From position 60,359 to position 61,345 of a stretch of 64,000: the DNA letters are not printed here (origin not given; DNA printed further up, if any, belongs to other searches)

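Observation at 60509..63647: NuoE/NuoF/NuoG-N-terminal-fragment operon with ATGA-coupled genes and no catalytic subunit nearby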

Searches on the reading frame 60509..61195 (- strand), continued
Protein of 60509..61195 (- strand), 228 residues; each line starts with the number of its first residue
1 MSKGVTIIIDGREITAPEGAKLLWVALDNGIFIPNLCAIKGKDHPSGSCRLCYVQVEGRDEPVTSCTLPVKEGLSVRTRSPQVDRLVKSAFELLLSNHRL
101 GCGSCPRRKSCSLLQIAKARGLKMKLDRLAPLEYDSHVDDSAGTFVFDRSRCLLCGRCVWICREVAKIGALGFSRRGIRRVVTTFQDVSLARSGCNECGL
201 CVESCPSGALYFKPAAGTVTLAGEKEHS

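Call 57: find_homologous_proteins(query=P0124, max_evalue=1e-30)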
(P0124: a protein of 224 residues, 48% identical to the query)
Query P0124 (224 aa): 3536 proteins with E <= 1e-30 among 4720 candidates; the best 120 are listed.
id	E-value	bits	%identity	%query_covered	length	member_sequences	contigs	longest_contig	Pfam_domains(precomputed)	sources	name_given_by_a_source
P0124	6.0e-149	512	100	100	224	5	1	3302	PF13510.12,PF10588.15,PF00037.33,PF12838.13,PF22117.3,PF13237.12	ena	-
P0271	8.0e-131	452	88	100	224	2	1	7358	PF13510.12,PF10588.15,PF22117.3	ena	-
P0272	8.7e-117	406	82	99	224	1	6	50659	PF13510.12,PF10588.15,PF00037.33,PF22117.3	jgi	-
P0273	1.1e-107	377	77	96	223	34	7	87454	PF14697.12,PF13510.12,PF10588.15,PF12837.13,PF00037.33,PF12838.13,PF22117.3,PF13237.12,PF13187.12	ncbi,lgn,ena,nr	ncbi:MAG: (2Fe-2S)-binding protein [Dehalococcoidales bacterium]|nr:(2Fe-2S)-binding protein [Dehalo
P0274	4.0e-106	372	71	97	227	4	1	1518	PF13510.12,PF10588.15,PF12837.13,PF00037.33,PF12838.13,PF22117.3,PF13237.12,PF13187.12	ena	-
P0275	8.5e-106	370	73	96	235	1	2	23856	PF13510.12,PF10588.15,PF12837.13,PF00037.33,PF12838.13,PF22117.3,PF13237.12,PF13187.12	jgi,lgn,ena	-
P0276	8.7e-105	367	76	95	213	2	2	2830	PF14697.12,PF13510.12,PF10588.15,PF12837.13,PF00037.33,PF12838.13,PF22117.3,PF13237.12,PF13183.12,PF13187.12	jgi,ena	-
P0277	2.3e-104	366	74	96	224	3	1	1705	PF13510.12,PF10588.15,PF12837.13,PF00037.33,PF22117.3,PF13237.12,PF13187.12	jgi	-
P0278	5.3e-104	365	73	96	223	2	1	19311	PF13510.12,PF10588.15,PF12837.13,PF00037.33,PF12838.13,PF22117.3,PF13237.12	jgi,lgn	jgi:bidirectional [NiFe] hydrogenase diaphorase subunit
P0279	8.1e-104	364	70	99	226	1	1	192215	PF13510.12,PF10588.15,PF12837.13,PF00037.33,PF12838.13,PF22117.3,PF13459.12,PF13237.12,PF13187.12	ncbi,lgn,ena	-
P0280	4.3e-101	355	69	100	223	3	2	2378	PF13510.12,PF10588.15,PF12837.13,PF00037.33,PF12838.13,PF22117.3,PF13237.12,PF13187.12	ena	-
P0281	6.2e-101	355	70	98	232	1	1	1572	PF13510.12,PF10588.15,PF12797.13,PF12837.13,PF00037.33,PF12838.13,PF22117.3,PF13237.12,PF13187.12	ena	-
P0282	8.1e-101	354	70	95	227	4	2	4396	PF13510.12,PF10588.15,PF12837.13,PF00037.33,PF12838.13,PF22117.3,PF13237.12,PF13187.12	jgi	-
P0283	2.9e-100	352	69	96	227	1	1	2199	PF13510.12,PF10588.15,PF12837.13,PF00037.33,PF12838.13,PF22117.3,PF13237.12,PF13187.12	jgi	-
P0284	3.1e-100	352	69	95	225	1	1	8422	PF13510.12,PF10588.15,PF12837.13,PF00037.33,PF12838.13,PF22117.3,PF13237.12,PF13187.12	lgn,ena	-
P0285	3.7e-100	352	70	94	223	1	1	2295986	PF13510.12,PF10588.15,PF00037.33,PF22117.3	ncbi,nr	ncbi:MAG: (2Fe-2S)-binding protein [Dehalococcoidales bacterium]|nr:MAG: (2Fe-2S)-binding protein [D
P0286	4.4e-100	352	68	96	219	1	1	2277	PF13510.12,PF10588.15,PF12837.13,PF00037.33,PF12838.13,PF22117.3,PF13237.12,PF13187.12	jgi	jgi:bidirectional [NiFe] hydrogenase diaphorase subunit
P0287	6.4e-100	351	68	96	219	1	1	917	PF13510.12,PF10588.15,PF12837.13,PF00037.33,PF12838.13,PF22117.3,PF13237.12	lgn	-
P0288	6.9e-100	351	64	100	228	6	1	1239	PF13510.12,PF10588.15,PF12837.13,PF00037.33,PF12838.13,PF22117.3,PF13237.12,PF13187.12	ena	-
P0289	1.1e-99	350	67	100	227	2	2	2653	PF13510.12,PF10588.15,PF12837.13,PF00037.33,PF12838.13,PF22117.3,PF13237.12,PF13187.12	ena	-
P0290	1.4e-99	350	68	98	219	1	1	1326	PF13510.12,PF10588.15,PF12837.13,PF00037.33,PF12838.13,PF22117.3,PF13237.12,PF13187.12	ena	-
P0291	1.5e-99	350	68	96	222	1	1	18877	PF13510.12,PF10588.15,PF12837.13,PF00037.33,PF12838.13,PF22117.3,PF13237.12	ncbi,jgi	-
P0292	2.5e-99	349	71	96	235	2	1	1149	PF13510.12,PF10588.15,PF12837.13,PF00037.33,PF12838.13,PF22117.3,PF13237.12,PF13187.12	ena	-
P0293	2.9e-99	349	69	98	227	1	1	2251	PF13510.12,PF10588.15,PF12837.13,PF00037.33,PF12838.13,PF22117.3,PF13237.12,PF13187.12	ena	-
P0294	3.3e-99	349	69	97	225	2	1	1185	PF13510.12,PF10588.15,PF12837.13,PF00037.33,PF12838.13,PF22117.3,PF13237.12,PF13187.12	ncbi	-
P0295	3.6e-99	349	71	96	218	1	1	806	PF13510.12,PF10588.15,PF12837.13,PF00037.33,PF12838.13,PF22117.3,PF13187.12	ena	-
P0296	3.8e-99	349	67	96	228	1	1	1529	PF13510.12,PF10588.15,PF12837.13,PF00037.33,PF12838.13,PF22117.3,PF13237.12,PF13187.12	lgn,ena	-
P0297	5.9e-99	348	68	96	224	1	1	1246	PF13510.12,PF10588.15,PF12837.13,PF00037.33,PF12838.13,PF22117.3,PF13237.12,PF13183.12,PF13187.12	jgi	-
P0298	5.9e-99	348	70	96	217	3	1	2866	PF13510.12,PF10588.15,PF12837.13,PF00037.33,PF12838.13,PF13187.12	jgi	-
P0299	7.2e-99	348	70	96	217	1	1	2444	PF13510.12,PF10588.15,PF12837.13,PF00037.33,PF12838.13,PF22117.3,PF13187.12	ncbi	-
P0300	7.3e-99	348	68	96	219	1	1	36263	PF13510.12,PF10588.15,PF12837.13,PF00037.33,PF12838.13,PF22117.3,PF13187.12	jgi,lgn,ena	jgi:formate dehydrogenase major subunit/NADH-quinone oxidoreductase subunit G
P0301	7.5e-99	348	65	100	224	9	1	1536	PF13510.12,PF10588.15,PF12837.13,PF00037.33,PF12838.13,PF22117.3,PF13237.12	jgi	-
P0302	8.3e-99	348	68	96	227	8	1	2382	PF14697.12,PF13510.12,PF10588.15,PF12837.13,PF00037.33,PF12838.13,PF22117.3,PF13237.12,PF13187.12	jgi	-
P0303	8.4e-99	348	70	96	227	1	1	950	PF13510.12,PF10588.15,PF12797.13,PF12837.13,PF00037.33,PF12838.13,PF22117.3,PF13237.12,PF13187.12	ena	-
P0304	9.4e-99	347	70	95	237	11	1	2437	PF13510.12,PF10588.15,PF12797.13,PF12837.13,PF00037.33,PF12838.13,PF22117.3,PF13237.12,PF13187.12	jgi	-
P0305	1.1e-98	347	67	96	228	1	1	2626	PF13510.12,PF10588.15,PF12837.13,PF00037.33,PF12838.13,PF22117.3,PF13237.12,PF13187.12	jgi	jgi:bidirectional [NiFe] hydrogenase diaphorase subunit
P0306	1.3e-98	347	67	97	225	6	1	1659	PF13510.12,PF10588.15,PF12837.13,PF00037.33,PF12838.13,PF22117.3,PF13237.12,PF13187.12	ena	-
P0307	1.6e-98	347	70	98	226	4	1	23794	PF13510.12,PF10588.15,PF12837.13,PF00037.33,PF12838.13,PF22117.3,PF13237.12,PF13187.12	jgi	-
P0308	1.7e-98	347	68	98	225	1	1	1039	PF13510.12,PF10588.15,PF12837.13,PF00037.33,PF12838.13,PF22117.3,PF13237.12,PF13187.12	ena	-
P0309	2.1e-98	346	68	96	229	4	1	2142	PF13510.12,PF10588.15,PF00037.33,PF12838.13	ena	-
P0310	2.6e-98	346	68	97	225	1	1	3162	PF13510.12,PF10588.15,PF12837.13,PF00037.33,PF12838.13,PF22117.3,PF13237.12,PF13187.12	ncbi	-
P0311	2.7e-98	346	67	96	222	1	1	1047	PF13510.12,PF10588.15,PF12837.13,PF00037.33,PF12838.13,PF22117.3,PF13237.12,PF13187.12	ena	-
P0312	3.0e-98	346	71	95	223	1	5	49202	PF14697.12,PF13510.12,PF10588.15,PF12837.13,PF00037.33,PF12838.13,PF22117.3,PF13237.12,PF13187.12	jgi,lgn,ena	-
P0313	3.1e-98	346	64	100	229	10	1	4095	PF13510.12,PF10588.15,PF12797.13,PF12837.13,PF00037.33,PF12838.13,PF22117.3,PF13237.12,PF13187.12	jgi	jgi:bidirectional [NiFe] hydrogenase diaphorase subunit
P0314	4.1e-98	345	68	96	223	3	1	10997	PF13510.12,PF10588.15,PF12837.13,PF00037.33,PF12838.13,PF22117.3,PF13237.12,PF13187.12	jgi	-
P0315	6.1e-98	345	67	100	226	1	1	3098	PF13510.12,PF10588.15,PF12797.13,PF12837.13,PF00037.33,PF12838.13,PF22117.3,PF13237.12,PF13183.12,PF13187.12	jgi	jgi:bidirectional [NiFe] hydrogenase diaphorase subunit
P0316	6.1e-98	345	69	96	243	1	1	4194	PF13510.12,PF10588.15,PF12837.13,PF00037.33,PF12838.13,PF22117.3,PF13237.12,PF13187.12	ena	-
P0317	6.4e-98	345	67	99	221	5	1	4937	PF14697.12,PF13510.12,PF10588.15,PF12797.13,PF12837.13,PF00037.33,PF12838.13,PF22117.3,PF13237.12,PF13187.12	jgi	-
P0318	7.3e-98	345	66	97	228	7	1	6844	PF13510.12,PF10588.15,PF12837.13,PF00037.33,PF12838.13,PF22117.3,PF13237.12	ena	-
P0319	8.5e-98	344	67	97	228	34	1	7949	PF13510.12,PF10588.15,PF12797.13,PF12837.13,PF00037.33,PF12838.13,PF13534.12,PF22117.3,PF13237.12,PF13183.12,PF13187.12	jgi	-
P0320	1.0e-97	344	69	96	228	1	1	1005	PF13510.12,PF10588.15,PF12837.13,PF00037.33,PF12838.13,PF22117.3,PF13237.12,PF13187.12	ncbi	-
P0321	1.1e-97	344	70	95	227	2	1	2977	PF13510.12,PF10588.15,PF12837.13,PF00037.33,PF12838.13,PF22117.3,PF13237.12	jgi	-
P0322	1.2e-97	344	68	96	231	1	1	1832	PF13510.12,PF10588.15,PF12837.13,PF00037.33,PF12838.13,PF22117.3,PF13237.12,PF13187.12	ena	-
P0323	1.4e-97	344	68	98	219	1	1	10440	PF13510.12,PF10588.15,PF12837.13,PF00037.33,PF12838.13,PF22117.3,PF13237.12,PF13187.12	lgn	-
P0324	1.5e-97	344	71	96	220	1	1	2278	PF14697.12,PF13510.12,PF10588.15,PF12837.13,PF00037.33,PF12838.13,PF22117.3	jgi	-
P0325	1.7e-97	343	67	96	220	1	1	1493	PF13510.12,PF10588.15,PF12837.13,PF00037.33,PF12838.13,PF22117.3,PF13237.12,PF13187.12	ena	-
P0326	2.5e-97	343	67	97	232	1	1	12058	PF13510.12,PF10588.15,PF12797.13,PF12837.13,PF00037.33,PF12838.13,PF22117.3,PF13237.12,PF13187.12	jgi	-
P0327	2.5e-97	343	67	98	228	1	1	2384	PF13510.12,PF10588.15,PF12837.13,PF00037.33,PF12838.13,PF22117.3,PF13237.12,PF13187.12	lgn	-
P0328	2.7e-97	343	66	99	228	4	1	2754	PF13510.12,PF10588.15,PF12837.13,PF00037.33,PF12838.13,PF13237.12,PF13187.12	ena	-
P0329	2.8e-97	343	67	99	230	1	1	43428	PF13510.12,PF10588.15,PF12837.13,PF00037.33,PF12838.13,PF22117.3,PF13237.12,PF13187.12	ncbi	-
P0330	3.4e-97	342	70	95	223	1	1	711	PF13510.12,PF10588.15,PF12837.13,PF00037.33,PF12838.13,PF22117.3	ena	-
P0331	3.5e-97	342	67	96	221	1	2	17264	PF13510.12,PF10588.15,PF12837.13,PF00037.33,PF12838.13,PF22117.3,PF13237.12,PF13187.12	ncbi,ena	-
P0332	3.6e-97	342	67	97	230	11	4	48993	PF13510.12,PF10588.15,PF12837.13,PF00037.33,PF12838.13,PF22117.3,PF13237.12,PF13183.12,PF13187.12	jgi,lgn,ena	-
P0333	3.7e-97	342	70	95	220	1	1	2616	PF13510.12,PF10588.15,PF12837.13,PF00037.33,PF12838.13,PF22117.3,PF13237.12,PF13187.12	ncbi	-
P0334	4.0e-97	342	67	100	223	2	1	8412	PF13510.12,PF10588.15,PF12837.13,PF00037.33,PF12838.13,PF22117.3,PF13237.12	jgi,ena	-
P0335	4.5e-97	342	69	96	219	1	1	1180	PF14697.12,PF13510.12,PF10588.15,PF12837.13,PF00037.33,PF12838.13,PF22117.3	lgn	-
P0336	4.8e-97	342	65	100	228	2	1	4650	PF13510.12,PF10588.15,PF12837.13,PF00037.33,PF12838.13,PF22117.3,PF25160.2,PF13237.12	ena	-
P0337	5.2e-97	342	69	96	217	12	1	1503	PF14697.12,PF13510.12,PF10588.15,PF12837.13,PF00037.33,PF12838.13,PF22117.3,PF13187.12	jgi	-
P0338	5.2e-97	342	70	96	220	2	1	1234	PF13510.12,PF10588.15,PF12837.13,PF00037.33,PF12838.13,PF13237.12,PF13187.12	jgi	-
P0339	5.4e-97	342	68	96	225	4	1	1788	PF13510.12,PF10588.15,PF12837.13,PF00037.33,PF12838.13,PF13237.12,PF13187.12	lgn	-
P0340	5.7e-97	342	67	97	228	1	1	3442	PF13510.12,PF10588.15,PF12837.13,PF00037.33,PF12838.13,PF22117.3,PF13237.12,PF13187.12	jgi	-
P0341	7.2e-97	341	68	98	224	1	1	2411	PF13510.12,PF10588.15,PF12837.13,PF00037.33,PF12838.13,PF22117.3,PF13237.12,PF13183.12,PF13187.12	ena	-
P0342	8.0e-97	341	67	96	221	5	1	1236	PF13510.12,PF10588.15,PF12837.13,PF00037.33,PF12838.13,PF22117.3,PF13183.12,PF13187.12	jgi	jgi:formate dehydrogenase major subunit/NADH-quinone oxidoreductase subunit G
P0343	8.6e-97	341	67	96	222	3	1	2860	PF13510.12,PF10588.15,PF12797.13,PF12837.13,PF00037.33,PF12838.13,PF22117.3,PF13237.12,PF13187.12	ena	-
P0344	9.6e-97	341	66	98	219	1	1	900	PF13510.12,PF10588.15,PF12837.13,PF00037.33,PF12838.13,PF22117.3,PF13237.12,PF13183.12,PF13187.12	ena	-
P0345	1.2e-96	341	67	96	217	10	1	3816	PF13510.12,PF10588.15,PF12797.13,PF12837.13,PF00037.33,PF12838.13,PF22117.3,PF13187.12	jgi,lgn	-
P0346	1.4e-96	340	69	96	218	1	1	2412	PF13510.12,PF10588.15,PF12837.13,PF00037.33,PF12838.13,PF22117.3,PF13237.12,PF13183.12,PF13187.12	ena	-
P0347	1.7e-96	340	65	98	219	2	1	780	PF13510.12,PF10588.15,PF12797.13,PF12837.13,PF00037.33,PF12838.13,PF22117.3,PF13237.12,PF13187.12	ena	-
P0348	1.7e-96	340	66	96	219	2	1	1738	PF13510.12,PF10588.15,PF12837.13,PF00037.33,PF12838.13,PF22117.3,PF13237.12,PF13187.12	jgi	-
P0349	1.7e-96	340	68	100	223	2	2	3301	PF13510.12,PF10588.15,PF12837.13,PF00037.33,PF12838.13,PF22117.3,PF13237.12,PF13187.12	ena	-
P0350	1.8e-96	340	67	95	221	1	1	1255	PF13510.12,PF10588.15,PF12837.13,PF00037.33,PF12838.13,PF22117.3,PF13237.12,PF13183.12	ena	-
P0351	2.3e-96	340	67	96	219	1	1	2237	PF13510.12,PF10588.15,PF12797.13,PF12837.13,PF00037.33,PF12838.13,PF22117.3,PF13237.12,PF13187.12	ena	-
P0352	2.3e-96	340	69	96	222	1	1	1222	PF13510.12,PF10588.15,PF12837.13,PF00037.33,PF12838.13,PF22117.3,PF13187.12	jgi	jgi:bidirectional [NiFe] hydrogenase diaphorase subunit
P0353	2.5e-96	340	67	99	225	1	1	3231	PF13510.12,PF10588.15,PF12837.13,PF00037.33,PF12838.13,PF22117.3,PF13237.12,PF13187.12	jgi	-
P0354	2.6e-96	339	69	96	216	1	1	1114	PF13510.12,PF10588.15,PF12797.13,PF12837.13,PF00037.33,PF12838.13,PF22117.3,PF13237.12,PF13187.12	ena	-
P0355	2.6e-96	339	67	96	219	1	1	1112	PF14697.12,PF13510.12,PF10588.15,PF12797.13,PF12837.13,PF00037.33,PF12838.13,PF22117.3,PF13237.12,PF13187.12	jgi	-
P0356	3.0e-96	339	67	99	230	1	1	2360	PF13510.12,PF10588.15,PF12837.13,PF00037.33,PF12838.13,PF22117.3,PF13237.12,PF13187.12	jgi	-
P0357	3.0e-96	339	65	99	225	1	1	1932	PF13510.12,PF10588.15,PF12797.13,PF12837.13,PF00037.33,PF12838.13,PF22117.3,PF13237.12,PF13187.12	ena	-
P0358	3.0e-96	339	68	96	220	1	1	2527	PF14697.12,PF13510.12,PF10588.15,PF12797.13,PF12837.13,PF00037.33,PF12838.13,PF22117.3,PF13237.12,PF13187.12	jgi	-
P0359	3.2e-96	339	65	100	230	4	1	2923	PF13510.12,PF10588.15,PF12837.13,PF00037.33,PF12838.13,PF22117.3,PF13237.12,PF13187.12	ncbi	-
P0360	3.3e-96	339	69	96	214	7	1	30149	PF14697.12,PF13510.12,PF10588.15,PF12837.13,PF00037.33,PF12838.13,PF22117.3,PF13237.12,PF13183.12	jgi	-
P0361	3.3e-96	339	67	97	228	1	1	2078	PF13510.12,PF10588.15,PF12837.13,PF00037.33,PF12838.13,PF22117.3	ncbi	-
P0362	3.3e-96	339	66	97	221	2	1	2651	PF13510.12,PF10588.15,PF12837.13,PF00037.33,PF12838.13,PF22117.3,PF13237.12,PF13187.12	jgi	-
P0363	3.4e-96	339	67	96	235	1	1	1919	PF13510.12,PF10588.15,PF12837.13,PF00037.33,PF12838.13,PF22117.3,PF13459.12,PF13237.12,PF13187.12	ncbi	-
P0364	5.3e-96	338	68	96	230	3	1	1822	PF13510.12,PF10588.15,PF12837.13,PF00037.33,PF12838.13,PF22117.3,PF13237.12,PF13187.12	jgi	-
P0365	6.2e-96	338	68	97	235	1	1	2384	PF13510.12,PF10588.15,PF12837.13,PF00037.33,PF13484.12,PF12838.13,PF22117.3,PF13237.12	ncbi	-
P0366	6.2e-96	338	68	95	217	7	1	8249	PF13510.12,PF10588.15,PF12837.13,PF00037.33,PF12838.13,PF22117.3,PF13187.12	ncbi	-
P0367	6.5e-96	338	68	96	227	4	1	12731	PF13510.12,PF10588.15,PF12797.13,PF12837.13,PF00037.33,PF12838.13,PF13459.12,PF13237.12,PF13187.12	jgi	-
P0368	6.6e-96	338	67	96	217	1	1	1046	PF13510.12,PF10588.15,PF12837.13,PF00037.33,PF12838.13,PF22117.3,PF13237.12,PF13187.12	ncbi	-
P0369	7.1e-96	338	66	97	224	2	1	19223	PF13510.12,PF10588.15,PF12797.13,PF12837.13,PF00037.33,PF12838.13,PF22117.3,PF13237.12,PF13187.12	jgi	-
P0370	8.5e-96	338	70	96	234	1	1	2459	PF14697.12,PF13510.12,PF10588.15,PF12837.13,PF00037.33,PF12838.13,PF22117.3,PF13237.12,PF13187.12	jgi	-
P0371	8.5e-96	338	67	96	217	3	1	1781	PF13510.12,PF10588.15,PF12797.13,PF12837.13,PF00037.33,PF12838.13,PF22117.3,PF13237.12,PF13187.12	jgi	-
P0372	9.8e-96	338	67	98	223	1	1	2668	PF13510.12,PF10588.15,PF12797.13,PF12837.13,PF00037.33,PF12838.13,PF22117.3,PF13187.12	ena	-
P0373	1.1e-95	337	67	99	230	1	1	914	PF14697.12,PF13510.12,PF10588.15,PF12837.13,PF00037.33,PF12838.13,PF22117.3,PF13237.12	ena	-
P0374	1.3e-95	337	68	95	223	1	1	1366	PF13510.12,PF10588.15,PF12837.13,PF00037.33,PF12838.13,PF22117.3,PF13187.12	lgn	-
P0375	1.4e-95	337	67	96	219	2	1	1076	PF14697.12,PF13510.12,PF10588.15,PF12797.13,PF12837.13,PF00037.33,PF12838.13,PF22117.3,PF13237.12,PF13187.12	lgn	-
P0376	1.5e-95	337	70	95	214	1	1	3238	PF14697.12,PF17179.10,PF13510.12,PF10588.15,PF12837.13,PF00037.33,PF12838.13,PF22117.3,PF13237.12,PF13183.12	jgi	-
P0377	1.6e-95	337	67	96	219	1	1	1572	PF14697.12,PF13510.12,PF10588.15,PF12797.13,PF12837.13,PF00037.33,PF12838.13,PF22117.3,PF13237.12,PF13187.12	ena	-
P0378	1.7e-95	337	68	96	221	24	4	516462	PF13510.12,PF10588.15,PF12837.13,PF00037.33,PF12838.13,PF22117.3,PF13187.12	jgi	jgi:bidirectional [NiFe] hydrogenase diaphorase subunit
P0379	1.7e-95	337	65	100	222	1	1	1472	PF14697.12,PF10588.15,PF12837.13,PF12838.13,PF22117.3,PF13459.12,PF13510.12,PF12797.13,PF00037.33,PF13237.12,PF13183.12,PF13187.12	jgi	-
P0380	1.8e-95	337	67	97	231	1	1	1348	PF13510.12,PF10588.15,PF12797.13,PF12837.13,PF00037.33,PF12838.13,PF22117.3,PF13237.12,PF13187.12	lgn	-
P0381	1.9e-95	337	66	98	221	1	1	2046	PF13510.12,PF10588.15,PF12837.13,PF00037.33,PF12838.13,PF22117.3,PF13187.12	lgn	-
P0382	2.1e-95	337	67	96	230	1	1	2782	PF13510.12,PF10588.15,PF12837.13,PF00037.33,PF12838.13,PF22117.3,PF13237.12,PF13183.12,PF13187.12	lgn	-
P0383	2.1e-95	336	67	96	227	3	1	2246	PF13510.12,PF10588.15,PF12797.13,PF12837.13,PF00037.33,PF12838.13,PF22117.3,PF13237.12,PF13187.12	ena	-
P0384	2.2e-95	336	66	96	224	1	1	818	PF13510.12,PF10588.15,PF12797.13,PF12837.13,PF00037.33,PF12838.13,PF22117.3,PF13237.12,PF13183.12,PF13187.12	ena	-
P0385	2.3e-95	336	68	96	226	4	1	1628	PF13510.12,PF10588.15,PF12797.13,PF12837.13,PF00037.33,PF12838.13,PF22117.3,PF13237.12,PF13187.12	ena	-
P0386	2.3e-95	336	65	100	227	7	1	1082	PF13510.12,PF10588.15,PF12837.13,PF00037.33,PF12838.13,PF22117.3,PF13237.12,PF13187.12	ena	-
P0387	2.6e-95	336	68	95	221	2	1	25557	PF13510.12,PF10588.15,PF12837.13,PF00037.33,PF12838.13,PF22117.3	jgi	jgi:bidirectional [NiFe] hydrogenase diaphorase subunit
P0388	2.7e-95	336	69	96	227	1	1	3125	PF14697.12,PF13510.12,PF10588.15,PF12837.13,PF00037.33,PF12838.13,PF22117.3,PF13237.12,PF13187.12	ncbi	ncbi:2Fe-2S iron-sulfur cluster-binding protein [Chloroflexota bacterium]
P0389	2.8e-95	336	67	96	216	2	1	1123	PF14697.12,PF13510.12,PF10588.15,PF12797.13,PF12837.13,PF00037.33,PF12838.13,PF22117.3,PF25160.2,PF13237.12,PF13187.12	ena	-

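Call 58: find_encoding_contigs(protein=P0285, flank=9000, max_places=2)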
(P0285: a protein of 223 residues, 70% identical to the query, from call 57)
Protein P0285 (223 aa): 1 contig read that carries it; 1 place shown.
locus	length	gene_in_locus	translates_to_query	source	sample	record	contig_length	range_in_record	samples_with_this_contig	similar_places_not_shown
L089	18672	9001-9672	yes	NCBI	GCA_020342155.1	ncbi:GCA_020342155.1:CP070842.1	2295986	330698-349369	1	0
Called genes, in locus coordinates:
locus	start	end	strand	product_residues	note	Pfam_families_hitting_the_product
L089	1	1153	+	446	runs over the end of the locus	PF04060:FeS, PF03599:CdhD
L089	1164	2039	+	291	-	PF00809:Pterin_bind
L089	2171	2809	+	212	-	PF12654:DUF3786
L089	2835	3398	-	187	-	-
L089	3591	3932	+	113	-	-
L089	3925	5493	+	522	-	PF01039:Carboxyl_trans, PF03255:ACCA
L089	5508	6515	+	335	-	PF06144:DNA_pol3_delta, PF12169:DNA_pol3_gamma3 (weak), PF21694:DNA_pol3_delta_C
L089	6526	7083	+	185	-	PF01257:2Fe-2S_thioredx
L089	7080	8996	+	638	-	PF01512:Complex1_51K, PF10589:NADH_4Fe-4S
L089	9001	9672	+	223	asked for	PF13510:Fer2_4, PF00037:Fer4 (faint), PF10588:NADH-G_4Fe-4S_3, PF22117:Fer4_Nqo3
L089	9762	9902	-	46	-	PF18930:DUF5679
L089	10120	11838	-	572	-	-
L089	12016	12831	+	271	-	-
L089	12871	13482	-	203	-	PF01323:DSBA, PF13462:Thioredoxin_4 (faint), PF13743:Thioredoxin_5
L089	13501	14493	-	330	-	PF04055:Radical_SAM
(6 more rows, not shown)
